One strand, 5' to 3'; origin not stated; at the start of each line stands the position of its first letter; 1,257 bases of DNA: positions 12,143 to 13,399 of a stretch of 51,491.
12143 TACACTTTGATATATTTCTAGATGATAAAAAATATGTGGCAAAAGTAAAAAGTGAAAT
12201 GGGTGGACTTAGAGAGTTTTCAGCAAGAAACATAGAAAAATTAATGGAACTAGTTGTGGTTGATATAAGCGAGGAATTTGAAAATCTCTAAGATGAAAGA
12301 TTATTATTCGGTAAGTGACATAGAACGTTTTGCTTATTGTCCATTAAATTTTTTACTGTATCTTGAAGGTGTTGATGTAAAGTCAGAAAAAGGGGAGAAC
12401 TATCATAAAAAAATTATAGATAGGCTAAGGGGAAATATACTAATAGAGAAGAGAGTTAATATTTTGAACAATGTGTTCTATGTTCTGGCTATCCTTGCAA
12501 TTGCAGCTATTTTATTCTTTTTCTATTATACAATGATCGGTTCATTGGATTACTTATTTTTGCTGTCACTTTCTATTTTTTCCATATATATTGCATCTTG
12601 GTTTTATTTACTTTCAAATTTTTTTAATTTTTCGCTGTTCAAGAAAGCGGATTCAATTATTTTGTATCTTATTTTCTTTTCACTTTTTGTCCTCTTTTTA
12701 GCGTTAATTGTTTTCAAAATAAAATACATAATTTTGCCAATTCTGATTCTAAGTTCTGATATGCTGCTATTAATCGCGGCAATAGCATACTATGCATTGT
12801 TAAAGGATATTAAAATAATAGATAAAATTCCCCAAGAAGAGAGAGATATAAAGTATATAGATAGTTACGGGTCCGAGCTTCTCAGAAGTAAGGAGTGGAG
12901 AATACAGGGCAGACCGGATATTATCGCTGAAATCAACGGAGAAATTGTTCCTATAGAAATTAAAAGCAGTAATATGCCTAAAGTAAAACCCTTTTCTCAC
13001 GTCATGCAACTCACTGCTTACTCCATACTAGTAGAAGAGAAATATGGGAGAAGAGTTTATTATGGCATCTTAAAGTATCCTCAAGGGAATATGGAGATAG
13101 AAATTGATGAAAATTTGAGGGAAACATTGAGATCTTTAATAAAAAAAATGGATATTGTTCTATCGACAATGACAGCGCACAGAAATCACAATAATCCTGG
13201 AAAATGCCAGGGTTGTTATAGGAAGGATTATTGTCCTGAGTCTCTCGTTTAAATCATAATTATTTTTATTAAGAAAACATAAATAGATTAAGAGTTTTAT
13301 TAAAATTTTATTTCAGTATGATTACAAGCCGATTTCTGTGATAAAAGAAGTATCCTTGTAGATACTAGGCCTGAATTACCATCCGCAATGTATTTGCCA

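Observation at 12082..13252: Membrane-inserted Cas4-family Fe-S nuclease coupled to a small upstream ORF, with no CRISPR-cas context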

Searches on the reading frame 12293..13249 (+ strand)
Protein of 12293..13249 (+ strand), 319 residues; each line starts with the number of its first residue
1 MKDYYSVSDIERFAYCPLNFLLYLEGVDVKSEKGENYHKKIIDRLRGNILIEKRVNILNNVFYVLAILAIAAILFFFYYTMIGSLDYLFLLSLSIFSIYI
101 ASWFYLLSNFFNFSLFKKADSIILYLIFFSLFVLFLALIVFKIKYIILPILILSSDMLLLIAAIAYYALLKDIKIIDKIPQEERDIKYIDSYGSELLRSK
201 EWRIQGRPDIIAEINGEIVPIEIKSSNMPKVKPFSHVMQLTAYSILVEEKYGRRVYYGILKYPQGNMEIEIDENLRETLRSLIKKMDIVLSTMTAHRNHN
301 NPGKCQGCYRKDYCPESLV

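Call 3: search_protein_families(library=pfam, proteins=[window:12293-13249:+], max_evalue=1)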
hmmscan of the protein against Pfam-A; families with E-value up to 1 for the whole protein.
window:12293-13249:+ (319 aa): 4 families
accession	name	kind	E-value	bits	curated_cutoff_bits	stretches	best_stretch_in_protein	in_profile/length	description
PF01930.23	Cas_Cas4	-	5.9e-13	49.6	22.7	1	205-314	53-158/160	Domain of unknown function DUF83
PF12705.13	PDDEXK_1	-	6.9e-13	49.5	22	2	192-315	113-247/247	PD-(D/E)XK nuclease superfamily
PF20797.2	HepT-like_2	-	0.08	13.5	27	1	23-60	20-56/110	HepT-like protein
PF01870.24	Hjc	-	0.16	12.4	21.1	1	190-232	11-55/93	Archaeal holliday junction resolvase (hjc)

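Call 4: search_protein_families(library=ncbifam, proteins=[window:12293-13249:+], max_evalue=1)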
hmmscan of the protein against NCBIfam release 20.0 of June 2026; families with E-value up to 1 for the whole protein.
window:12293-13249:+ (319 aa): 3 families
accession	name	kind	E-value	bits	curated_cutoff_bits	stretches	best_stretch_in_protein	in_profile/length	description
TIGR00372.1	cas4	equivalog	2.8e-22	79.4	65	1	196-315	60-179/180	CRISPR-associated protein Cas4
NF049935.1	cas4g_cas1g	exception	2.9e-10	39.2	560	1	194-314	65-189/546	CRISPR-associated endonuclease Cas4g/Cas1g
NF011270.0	PRK14677.1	equivalog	0.055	13.8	124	1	181-237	7-62/108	hypothetical protein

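Call 5: search_solved_structures(query=window:12293-13249:+, max_evalue=1, show_alignments=2)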
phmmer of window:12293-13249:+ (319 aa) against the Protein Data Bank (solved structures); distinct sequences matched with E-value up to 1: 1.
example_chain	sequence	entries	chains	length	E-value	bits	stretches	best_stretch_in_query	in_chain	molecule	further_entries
4ic1_A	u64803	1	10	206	0.00085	22.3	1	199-316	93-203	Uncharacterized protein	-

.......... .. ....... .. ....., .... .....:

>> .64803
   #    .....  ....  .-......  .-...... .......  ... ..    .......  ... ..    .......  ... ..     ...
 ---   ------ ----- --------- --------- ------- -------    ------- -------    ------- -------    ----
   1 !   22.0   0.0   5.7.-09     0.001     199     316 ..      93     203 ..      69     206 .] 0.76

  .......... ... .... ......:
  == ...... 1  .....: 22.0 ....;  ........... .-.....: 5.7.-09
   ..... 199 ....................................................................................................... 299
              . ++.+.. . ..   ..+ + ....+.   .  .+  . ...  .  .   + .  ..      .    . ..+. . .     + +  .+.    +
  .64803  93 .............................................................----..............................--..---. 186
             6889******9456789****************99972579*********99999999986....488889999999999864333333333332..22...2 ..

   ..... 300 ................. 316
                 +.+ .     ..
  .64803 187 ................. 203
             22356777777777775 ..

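Call 9: find_homologous_proteins(query=window:12293-13249:+, max_evalue=0.001)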
Query window:12293-13249:+ (319 aa): 9 proteins with E <= 0.001 among 4228 candidates.
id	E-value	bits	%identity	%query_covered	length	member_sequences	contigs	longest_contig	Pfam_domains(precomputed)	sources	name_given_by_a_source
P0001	6.5e-202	688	100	100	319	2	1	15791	PF01930.24,PF12705.14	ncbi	-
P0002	2.4e-155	535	73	100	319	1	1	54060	PF01930.24,PF12705.14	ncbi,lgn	-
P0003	5.5e-153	527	72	100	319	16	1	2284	PF01930.24,PF12705.14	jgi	-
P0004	5.5e-145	501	68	100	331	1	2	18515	PF01930.24,PF12705.14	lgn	-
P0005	3.3e-122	426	56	100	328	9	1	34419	PF01930.24,PF12705.14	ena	-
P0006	1.7e-66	243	42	99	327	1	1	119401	PF01930.24,PF12705.14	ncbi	-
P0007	1.7e-32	131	31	98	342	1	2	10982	PF01930.24,PF12705.14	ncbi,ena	-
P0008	3.9e-32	130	30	98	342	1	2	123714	PF01930.24,PF12705.14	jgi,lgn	jgi:CRISPR-associated exonuclease Cas4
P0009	3.5e-29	120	30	98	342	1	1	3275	PF01930.24,PF12705.14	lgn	-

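Call 12: find_related_loci(query=A1, collection=genome_contigs, flank=8000)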
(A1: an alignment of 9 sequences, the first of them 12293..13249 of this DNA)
Query A1 (319 aa) in genome_contigs; peptide patterns used: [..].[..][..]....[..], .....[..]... (x = any residue, [..] = any of these).
293 stretches matched a pattern; 229 encode a relative of the query (tblastn E <= 1e-3); the best 80 are kept; 80 distinct loci.
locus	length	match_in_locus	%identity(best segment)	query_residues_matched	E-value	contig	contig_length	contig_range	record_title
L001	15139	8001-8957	73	1-319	4e-162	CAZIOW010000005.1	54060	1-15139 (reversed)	MAG TPA_asm: uncultured Thermoplasmatales archaeon isolate SRP041649_co1_42 genome assembly, contig: NODE_72_length_5406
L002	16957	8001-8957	73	1-319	4e-152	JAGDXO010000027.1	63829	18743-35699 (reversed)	MAG: Thermoplasmata archaeon isolate KMA_Bin17 NODE_104_length_63829_cov_58.662119, whole genome shotgun sequence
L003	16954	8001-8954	56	1-318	1e-120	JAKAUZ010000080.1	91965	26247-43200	MAG: Thermoplasmata archaeon isolate YP3.bin60 NODE_290_length_91965_cov_4.7295, whole genome shotgun sequence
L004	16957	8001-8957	42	2-318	2e-69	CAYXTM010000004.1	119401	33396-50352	MAG TPA_asm: uncultured Thermoplasmatales archaeon isolate SRP041649_co1_38 genome assembly, contig: NODE_12_length_1194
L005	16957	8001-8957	36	2-318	9e-56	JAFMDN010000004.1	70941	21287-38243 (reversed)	MAG: Methanobacteriota archaeon isolate CPBay_Spr30G08_8 NODE_90_length_70941_cov_9.308876, whole genome shotgun sequenc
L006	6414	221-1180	34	6-318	2e-50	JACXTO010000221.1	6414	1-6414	MAG: Methanomassiliicoccaceae archaeon isolate bin_47_IMCAS k117_12260735, whole genome shotgun sequence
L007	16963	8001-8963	33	6-319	4e-50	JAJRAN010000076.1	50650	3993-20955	MAG: Methanomassiliicoccales archaeon isolate OWC_0013 OWC_0013_k121_36428915, whole genome shotgun sequence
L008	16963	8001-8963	34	6-318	3e-50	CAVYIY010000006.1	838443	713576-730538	MAG: Methanomassiliicoccaceae archaeon isolate MFD01299.bin.2.50 genome assembly, contig: contig_1889, whole genome shot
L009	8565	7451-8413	33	6-319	1e-48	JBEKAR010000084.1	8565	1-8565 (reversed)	MAG: Methanomassiliicoccales archaeon isolate SPRUCE 117 SPRUCE_117_84, whole genome shotgun sequence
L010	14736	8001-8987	33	2-319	3e-48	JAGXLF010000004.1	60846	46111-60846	MAG: Thermoplasmatota archaeon isolate GSL_GSL3510_9 NODE_30_length_60846_cov_16.5825, whole genome shotgun sequence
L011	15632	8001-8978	32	6-319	1e-47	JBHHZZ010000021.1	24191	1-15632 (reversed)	MAG: Thermoplasmata archaeon isolate K_3_bin.4 NODE_502_length_24191_cov_52.162869, whole genome shotgun sequence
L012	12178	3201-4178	32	6-319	2e-47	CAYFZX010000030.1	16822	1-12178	MAG TPA_asm: uncultured Methanomassiliicoccales archaeon isolate ERP108616_co2_132 genome assembly, contig: NODE_5416_le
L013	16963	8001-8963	32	6-319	4e-47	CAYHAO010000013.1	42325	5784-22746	MAG TPA_asm: uncultured Methanomassiliicoccaceae archaeon isolate ERP119294_co1_233 genome assembly, contig: NODE_942_le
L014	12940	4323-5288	33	6-319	2e-47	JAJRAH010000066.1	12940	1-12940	MAG: Methanomassiliicoccales archaeon isolate OWC_0007 OWC_0007_k121_5472020, whole genome shotgun sequence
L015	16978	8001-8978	33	6-319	8e-47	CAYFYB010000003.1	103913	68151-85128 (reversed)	MAG TPA_asm: uncultured Methanomassiliicoccales archaeon isolate ERP108616_co2_1 genome assembly, contig: NODE_117_lengt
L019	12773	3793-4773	33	2-319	3e-46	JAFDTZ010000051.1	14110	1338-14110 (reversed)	MAG: Thermoplasmata archaeon isolate HAP25 k141_729131_length_14110_cov_11.0000, whole genome shotgun sequence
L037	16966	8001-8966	29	3-318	7e-43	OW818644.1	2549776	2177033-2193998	metagenome genome assembly, chromosome: 1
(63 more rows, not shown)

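Call 21: find_homologous_proteins(query=A1, max_evalue=1e-10)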
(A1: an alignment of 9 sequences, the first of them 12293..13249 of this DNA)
Query A1 (9 sequences) (319 aa, profile of the alignment): 210 proteins with E <= 1e-10 among 8000 candidates; the best 120 are listed.
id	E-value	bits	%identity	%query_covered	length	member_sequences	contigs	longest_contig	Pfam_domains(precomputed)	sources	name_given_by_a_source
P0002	7.2e-160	550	73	100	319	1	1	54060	PF01930.24,PF12705.14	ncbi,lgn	-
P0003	1.0e-159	550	72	100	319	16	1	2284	PF01930.24,PF12705.14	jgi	-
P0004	3.3e-156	538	68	100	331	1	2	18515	PF01930.24,PF12705.14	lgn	-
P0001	1.4e-152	526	100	100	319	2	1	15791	PF01930.24,PF12705.14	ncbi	-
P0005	1.6e-150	519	56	100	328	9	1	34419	PF01930.24,PF12705.14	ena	-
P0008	3.6e-135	469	30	98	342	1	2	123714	PF01930.24,PF12705.14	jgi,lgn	jgi:CRISPR-associated exonuclease Cas4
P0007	1.9e-133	463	31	98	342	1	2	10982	PF01930.24,PF12705.14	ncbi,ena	-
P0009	2.8e-129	450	30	98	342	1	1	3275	PF01930.24,PF12705.14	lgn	-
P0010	3.3e-123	430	28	98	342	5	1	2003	PF01930.24,PF12705.14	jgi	jgi:CRISPR-associated exonuclease Cas4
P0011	7.9e-123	428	29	98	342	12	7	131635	PF01930.24,PF12705.14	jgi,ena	jgi:CRISPR-associated exonuclease Cas4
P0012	1.6e-122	427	29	98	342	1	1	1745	PF01930.24,PF12705.14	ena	-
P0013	2.7e-122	427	30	98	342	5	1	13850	PF01930.24,PF12705.14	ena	-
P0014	1.7e-121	424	28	98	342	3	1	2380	PF01930.24,PF12705.14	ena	-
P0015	5.2e-118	412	28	98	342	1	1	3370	PF01930.24,PF12705.14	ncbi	-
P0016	4.1e-117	410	29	98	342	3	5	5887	PF12705.14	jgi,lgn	-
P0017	4.4e-115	403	29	98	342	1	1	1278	PF01930.24,PF12705.14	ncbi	-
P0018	1.0e-107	379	30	98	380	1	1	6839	PF01930.24,PF12705.14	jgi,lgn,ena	jgi:CRISPR-associated exonuclease Cas4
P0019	7.5e-107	376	28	98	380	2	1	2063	PF01930.24,PF12705.14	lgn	-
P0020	7.6e-107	376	29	98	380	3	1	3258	PF01930.24,PF12705.14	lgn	-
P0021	2.4e-106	374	26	99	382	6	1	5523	PF01930.24,PF12705.14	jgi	jgi:CRISPR-associated exonuclease Cas4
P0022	2.7e-105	371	29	98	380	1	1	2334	PF01930.24,PF12705.14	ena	-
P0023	1.0e-104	369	28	98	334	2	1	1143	PF01930.24,PF12705.14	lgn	-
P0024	3.1e-104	367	27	98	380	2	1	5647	PF01930.24,PF12705.14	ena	-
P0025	3.1e-104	367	29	98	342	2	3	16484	PF01930.24,PF12705.14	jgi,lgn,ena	-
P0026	6.2e-104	366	27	98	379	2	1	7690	PF01930.24,PF12705.14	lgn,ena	-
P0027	3.2e-103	364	29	98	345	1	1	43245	PF01930.24,PF12705.14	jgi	jgi:CRISPR-associated exonuclease Cas4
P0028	7.1e-103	363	30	98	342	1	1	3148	PF01930.24,PF12705.14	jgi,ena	-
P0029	3.1e-89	318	30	100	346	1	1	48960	PF01930.24,PF12705.14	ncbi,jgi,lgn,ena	-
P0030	1.2e-88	316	30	99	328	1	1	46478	PF01930.24,PF12705.14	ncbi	-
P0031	2.3e-88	315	30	98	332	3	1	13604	PF01930.24,PF12705.14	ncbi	-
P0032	1.1e-87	313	28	98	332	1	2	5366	PF01930.24,PF12705.14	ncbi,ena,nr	ncbi:MAG: Dna2/Cas4 domain-containing protein [Thermoplasmata archaeon]|nr:Dna2/Cas4 domain-containi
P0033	1.1e-87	313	28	99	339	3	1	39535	PF01930.24,PF12705.14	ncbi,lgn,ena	-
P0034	2.1e-87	312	28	99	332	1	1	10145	PF01930.24,PF12705.14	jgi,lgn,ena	-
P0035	4.6e-87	311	28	98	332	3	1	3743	PF01930.24,PF12705.14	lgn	-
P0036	6.6e-87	310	31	99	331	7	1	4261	PF01930.24,PF12705.14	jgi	jgi:CRISPR-associated exonuclease Cas4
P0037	7.8e-87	310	29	98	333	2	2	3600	PF01930.24,PF12705.14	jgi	-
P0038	1.1e-86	310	30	98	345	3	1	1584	PF01930.24,PF12705.14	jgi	jgi:CRISPR-associated exonuclease Cas4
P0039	1.6e-86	309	31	99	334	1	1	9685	PF01930.24,PF12705.14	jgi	jgi:CRISPR-associated exonuclease Cas4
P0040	2.3e-86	308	29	99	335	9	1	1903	PF01930.24,PF12705.14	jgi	-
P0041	3.3e-86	308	27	99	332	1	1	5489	PF01930.24,PF12705.14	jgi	-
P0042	4.3e-86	308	31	99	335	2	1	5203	PF01930.24,PF12705.14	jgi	-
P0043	7.3e-86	307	27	98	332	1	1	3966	PF01930.24,PF12705.14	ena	-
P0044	9.0e-86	307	29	99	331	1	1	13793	PF01930.24,PF12705.14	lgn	-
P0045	9.0e-86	307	32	100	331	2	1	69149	PF01930.24,PF12705.14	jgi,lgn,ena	-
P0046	1.5e-85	306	32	100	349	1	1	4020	PF01930.24,PF12705.14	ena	-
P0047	2.3e-85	305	34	98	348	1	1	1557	PF01930.24,PF12705.14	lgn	-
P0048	2.7e-85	305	28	98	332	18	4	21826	PF01930.24,PF12705.14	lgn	-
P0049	2.9e-85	305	31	100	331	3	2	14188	PF01930.24,PF12705.14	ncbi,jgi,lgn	-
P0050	2.9e-85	305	29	100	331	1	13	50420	PF01930.24,PF12705.14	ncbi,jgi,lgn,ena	-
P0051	3.0e-85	305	31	99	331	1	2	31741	PF01930.24,PF12705.14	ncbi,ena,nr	ncbi:MAG: CRISPR-associated protein Cas4 [Euryarchaeota archaeon RBG_13_57_23]|nr:MAG: CRISPR-associ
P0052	2.1e-84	302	33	98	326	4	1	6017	PF01930.24,PF12705.14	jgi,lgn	-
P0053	2.7e-84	302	30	100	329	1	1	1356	PF01930.24,PF12705.14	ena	-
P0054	3.9e-84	301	30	99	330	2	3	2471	PF01930.24,PF12705.14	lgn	-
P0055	4.0e-84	301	32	99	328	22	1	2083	PF01930.24,PF12705.14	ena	-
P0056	4.1e-84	301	30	99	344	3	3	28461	PF01930.24,PF12705.14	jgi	-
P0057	6.1e-84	300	30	99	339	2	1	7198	PF01930.24,PF12705.14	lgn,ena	-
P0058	7.3e-84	300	32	100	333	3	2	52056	PF01930.24,PF12705.14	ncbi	-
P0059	7.8e-84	300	33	99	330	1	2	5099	PF01930.24,PF12705.14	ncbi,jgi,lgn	-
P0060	7.9e-84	300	33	100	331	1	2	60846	PF01930.24,PF12705.14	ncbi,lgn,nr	ncbi:MAG: CRISPR-associated protein Cas4 [Candidatus Thermoplasmatota archaeon]|nr:CRISPR-associated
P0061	1.1e-83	300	30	100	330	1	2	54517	PF01930.24,PF12705.14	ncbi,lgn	ncbi:MAG: CRISPR-associated protein Cas4 [Thermoplasmata archaeon]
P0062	1.2e-83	300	28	99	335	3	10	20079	PF01930.24,PF12705.14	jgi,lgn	jgi:CRISPR-associated exonuclease Cas4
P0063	1.7e-83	299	33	100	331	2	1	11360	PF01930.24,PF12705.14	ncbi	ncbi:MAG: CRISPR-associated protein Cas4 [Candidatus Natronoplasma sp.]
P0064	2.4e-83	299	29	99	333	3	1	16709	PF01930.24,PF12705.14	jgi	-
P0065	2.6e-83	298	29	100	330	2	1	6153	PF01930.24,PF12705.14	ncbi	ncbi:MAG: CRISPR-associated protein Cas4 [Candidatus Thermoplasmatota archaeon]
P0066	2.7e-83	298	31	100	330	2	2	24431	PF01930.24,PF12705.14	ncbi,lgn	-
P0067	2.8e-83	298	28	100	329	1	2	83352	PF01930.24,PF12705.14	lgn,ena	-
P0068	4.2e-83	298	32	98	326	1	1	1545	PF01930.24,PF12705.14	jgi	jgi:CRISPR-associated exonuclease Cas4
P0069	4.3e-83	298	33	100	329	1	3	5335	PF01930.24,PF12705.14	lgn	-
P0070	4.9e-83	298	28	99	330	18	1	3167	PF01930.24,PF12705.14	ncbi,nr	ncbi:MAG: PD-(D/E)XK nuclease family protein [Candidatus Thermoplasmatota archaeon]|nr:PD-(D/E)XK nu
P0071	5.0e-83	298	43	43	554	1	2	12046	PF01930.24,PF12705.14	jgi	jgi:CRISPR-associated exonuclease Cas4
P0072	6.0e-83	297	32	100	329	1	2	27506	PF01930.24,PF12705.14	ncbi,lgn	-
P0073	6.9e-83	297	27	99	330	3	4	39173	PF12705.14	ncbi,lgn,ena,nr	ncbi:MAG: CRISPR-associated protein Cas4 [Thermoplasmata archaeon]|nr:CRISPR-associated protein Cas4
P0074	7.0e-83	297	27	99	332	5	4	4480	PF01930.24,PF12705.14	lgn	-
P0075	7.2e-83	297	30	99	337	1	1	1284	PF01930.24,PF12705.14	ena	-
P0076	8.0e-83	297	32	98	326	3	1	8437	PF01930.24,PF12705.14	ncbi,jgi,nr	ncbi:MAG: CRISPR-associated protein Cas4 [Methanomassiliicoccales archaeon]|nr:CRISPR-associated pro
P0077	9.2e-83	297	33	98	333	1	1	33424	PF01930.24,PF12705.14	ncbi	-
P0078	1.1e-82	296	43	42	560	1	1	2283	PF01930.24,PF12705.14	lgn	-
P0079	1.5e-82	296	27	98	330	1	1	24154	PF01930.24,PF12705.14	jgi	jgi:CRISPR-associated exonuclease Cas4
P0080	1.5e-82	296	33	100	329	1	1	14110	PF01930.24,PF12705.14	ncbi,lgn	-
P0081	1.6e-82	296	31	99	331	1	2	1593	PF01930.24,PF12705.14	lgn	-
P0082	1.7e-82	296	28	99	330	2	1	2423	PF12705.14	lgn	-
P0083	1.9e-82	296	30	98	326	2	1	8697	PF01930.24,PF12705.14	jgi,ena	-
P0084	2.3e-82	295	36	61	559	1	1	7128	PF01930.24,PF12705.14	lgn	-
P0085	4.9e-82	294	32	100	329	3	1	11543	PF01930.24,PF12705.14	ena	-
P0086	7.4e-82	294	32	99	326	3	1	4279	PF01930.24,PF12705.14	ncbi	ncbi:MAG: CRISPR-associated protein Cas4 [Methanomassiliicoccales archaeon]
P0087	1.0e-81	293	27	99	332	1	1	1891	PF12705.14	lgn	-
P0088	1.1e-81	293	31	99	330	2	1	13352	PF01930.24,PF12705.14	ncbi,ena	-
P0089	1.1e-81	293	33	100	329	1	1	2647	PF01930.24,PF12705.14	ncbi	-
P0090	1.5e-81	293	31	98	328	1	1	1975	PF01930.24,PF12705.14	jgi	jgi:CRISPR-associated exonuclease Cas4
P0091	1.7e-81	292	32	99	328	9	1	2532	PF01930.24,PF12705.14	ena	-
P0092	1.7e-81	292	28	99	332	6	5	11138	PF01930.24,PF12705.14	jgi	-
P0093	2.0e-81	292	33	98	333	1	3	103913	PF01930.24,PF12705.14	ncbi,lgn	-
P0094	2.3e-81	292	27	99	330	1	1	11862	PF01930.24,PF12705.14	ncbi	ncbi:MAG: PD-(D/E)XK nuclease family protein [Thermoplasmata archaeon]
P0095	2.3e-81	292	31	98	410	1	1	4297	PF01930.24,PF12705.14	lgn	-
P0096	2.7e-81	292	29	61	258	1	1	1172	PF01930.24,PF12705.14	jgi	jgi:CRISPR-associated exonuclease Cas4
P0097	2.8e-81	292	34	99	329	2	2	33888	PF01930.24,PF12705.14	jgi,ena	-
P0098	2.9e-81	292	29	99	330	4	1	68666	PF01930.24,PF12705.14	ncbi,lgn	ncbi:MAG: CRISPR-associated protein Cas4 [Candidatus Saliniplasma sp.]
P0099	3.3e-81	292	27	98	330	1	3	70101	PF01930.24,PF12705.14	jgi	jgi:CRISPR-associated exonuclease Cas4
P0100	3.7e-81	291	27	99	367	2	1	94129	PF01930.24,PF12705.14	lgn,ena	-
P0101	4.5e-81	291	32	61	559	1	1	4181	PF01930.24,PF12705.14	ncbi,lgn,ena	-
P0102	5.2e-81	291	28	99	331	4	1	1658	PF01930.24,PF12705.14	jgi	-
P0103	6.2e-81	291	31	98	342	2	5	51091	PF01930.24,PF12705.14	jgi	jgi:CRISPR-associated exonuclease Cas4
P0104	9.1e-81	290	28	98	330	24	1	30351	PF01930.24,PF12705.14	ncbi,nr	ncbi:MAG: PD-(D/E)XK nuclease family protein [Candidatus Thermoplasmatota archaeon]|nr:PD-(D/E)XK nu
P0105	9.2e-81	290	31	99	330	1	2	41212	PF01930.24,PF12705.14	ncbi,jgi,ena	-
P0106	9.7e-81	290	31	100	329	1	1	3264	PF01930.24,PF12705.14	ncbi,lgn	-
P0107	1.2e-80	290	28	100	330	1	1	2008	PF01930.24,PF12705.14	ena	-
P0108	1.5e-80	289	31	99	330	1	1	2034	PF01930.24,PF12705.14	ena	-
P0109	2.9e-80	288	29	98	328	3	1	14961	PF01930.24,PF12705.14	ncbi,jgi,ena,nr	ncbi:MAG TPA: CRISPR-associated protein Cas4 [Methanomassiliicoccales archaeon]|nr:CRISPR-associated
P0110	3.0e-80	288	29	98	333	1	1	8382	PF01930.24,PF12705.14,PF06023.19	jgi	jgi:CRISPR-associated exonuclease Cas4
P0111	3.2e-80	288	29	99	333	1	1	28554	PF01930.24,PF12705.14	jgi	jgi:CRISPR-associated exonuclease Cas4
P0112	3.4e-80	288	27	98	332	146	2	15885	PF01930.24,PF12705.14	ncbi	-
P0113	4.1e-80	288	29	99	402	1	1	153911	PF12705.14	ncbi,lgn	-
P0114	5.4e-80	288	35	48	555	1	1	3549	PF01930.24,PF12705.14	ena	-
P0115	7.4e-80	287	27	99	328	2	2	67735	PF01930.24,PF12705.14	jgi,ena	-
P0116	8.5e-80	287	30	98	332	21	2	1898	PF01930.24,PF12705.14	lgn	-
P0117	9.0e-80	287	42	43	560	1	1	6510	PF01930.24,PF12705.14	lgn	-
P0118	9.6e-80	287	26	99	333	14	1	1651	PF01930.24,PF12705.14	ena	-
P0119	1.3e-79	286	30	98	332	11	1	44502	PF01930.24,PF12705.14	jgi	-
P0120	1.3e-79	286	30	98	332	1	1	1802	PF01930.24,PF12705.14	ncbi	-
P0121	1.5e-79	286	27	99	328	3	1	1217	PF01930.24,PF12705.14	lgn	-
